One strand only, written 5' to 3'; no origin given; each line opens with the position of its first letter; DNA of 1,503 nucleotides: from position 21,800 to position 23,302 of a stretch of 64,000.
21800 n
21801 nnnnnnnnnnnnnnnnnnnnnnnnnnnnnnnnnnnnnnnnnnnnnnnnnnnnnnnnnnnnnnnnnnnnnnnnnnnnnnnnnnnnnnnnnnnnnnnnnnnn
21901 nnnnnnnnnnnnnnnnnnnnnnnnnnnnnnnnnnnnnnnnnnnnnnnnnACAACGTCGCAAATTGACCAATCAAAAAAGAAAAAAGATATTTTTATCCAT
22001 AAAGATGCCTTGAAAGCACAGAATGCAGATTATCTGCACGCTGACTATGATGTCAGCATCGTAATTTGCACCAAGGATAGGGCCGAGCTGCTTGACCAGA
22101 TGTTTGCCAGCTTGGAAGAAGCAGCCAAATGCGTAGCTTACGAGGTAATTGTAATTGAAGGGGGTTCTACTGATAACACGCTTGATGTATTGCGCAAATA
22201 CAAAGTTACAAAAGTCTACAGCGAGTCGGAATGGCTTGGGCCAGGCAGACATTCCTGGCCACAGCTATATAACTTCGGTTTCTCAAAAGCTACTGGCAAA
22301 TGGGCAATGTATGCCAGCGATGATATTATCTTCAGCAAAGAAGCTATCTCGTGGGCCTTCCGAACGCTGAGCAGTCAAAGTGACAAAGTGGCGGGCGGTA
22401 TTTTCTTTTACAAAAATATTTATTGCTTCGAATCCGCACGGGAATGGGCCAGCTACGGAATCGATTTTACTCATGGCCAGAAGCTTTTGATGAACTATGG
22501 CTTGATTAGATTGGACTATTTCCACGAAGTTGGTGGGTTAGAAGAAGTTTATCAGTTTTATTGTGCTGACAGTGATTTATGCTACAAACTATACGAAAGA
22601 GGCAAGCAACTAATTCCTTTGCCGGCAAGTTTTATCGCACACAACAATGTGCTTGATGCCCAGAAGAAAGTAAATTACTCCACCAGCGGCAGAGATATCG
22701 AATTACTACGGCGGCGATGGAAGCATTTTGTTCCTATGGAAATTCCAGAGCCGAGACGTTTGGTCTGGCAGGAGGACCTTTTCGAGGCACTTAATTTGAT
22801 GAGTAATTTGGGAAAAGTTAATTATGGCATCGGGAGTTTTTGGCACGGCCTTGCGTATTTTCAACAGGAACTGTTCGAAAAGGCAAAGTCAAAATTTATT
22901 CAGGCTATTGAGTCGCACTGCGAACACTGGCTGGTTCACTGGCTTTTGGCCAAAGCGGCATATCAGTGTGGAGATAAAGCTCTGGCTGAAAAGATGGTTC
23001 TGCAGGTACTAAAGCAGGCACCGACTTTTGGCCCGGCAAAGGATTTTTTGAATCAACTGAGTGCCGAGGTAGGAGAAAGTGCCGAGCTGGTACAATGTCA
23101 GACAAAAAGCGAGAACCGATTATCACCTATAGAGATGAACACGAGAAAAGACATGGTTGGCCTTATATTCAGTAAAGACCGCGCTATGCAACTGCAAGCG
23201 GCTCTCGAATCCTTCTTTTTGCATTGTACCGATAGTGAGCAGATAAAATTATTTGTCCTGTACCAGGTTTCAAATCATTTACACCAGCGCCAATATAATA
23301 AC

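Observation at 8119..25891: ~18-kb glycan-modification island wedged between flgL and fliD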

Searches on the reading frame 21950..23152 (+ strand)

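Call 28: search_protein_families(library=pfam, proteins=[window:21950-23152:+], max_evalue=0.01)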
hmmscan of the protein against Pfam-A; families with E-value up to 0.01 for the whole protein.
window:21950-23152:+ (401 aa): 6 families
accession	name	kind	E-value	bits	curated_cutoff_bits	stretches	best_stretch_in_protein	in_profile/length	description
PF00535.33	Glycos_transf_2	-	5e-13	49.8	23.3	1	36-165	1-128/168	Glycosyl transferase family 2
PF13432.12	TPR_16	-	0.00015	22.6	32.7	1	299-358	3-62/65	Tetratricopeptide repeat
PF07719.23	TPR_2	-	0.00055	20.3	27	0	328-359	2-33/34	Tetratricopeptide repeat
PF13641.12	Glyco_tranf_2_3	-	0.00071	20.1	27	1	35-150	3-121/230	Glycosyltransferase like family 2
PF14559.12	TPR_19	-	0.0037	18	25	1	304-361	2-59/68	Tetratricopeptide repeat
PF10111.15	Glyco_tranf_2_2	-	0.0062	16.5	27.3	0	63-131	29-97/276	Glycosyltransferase like family 2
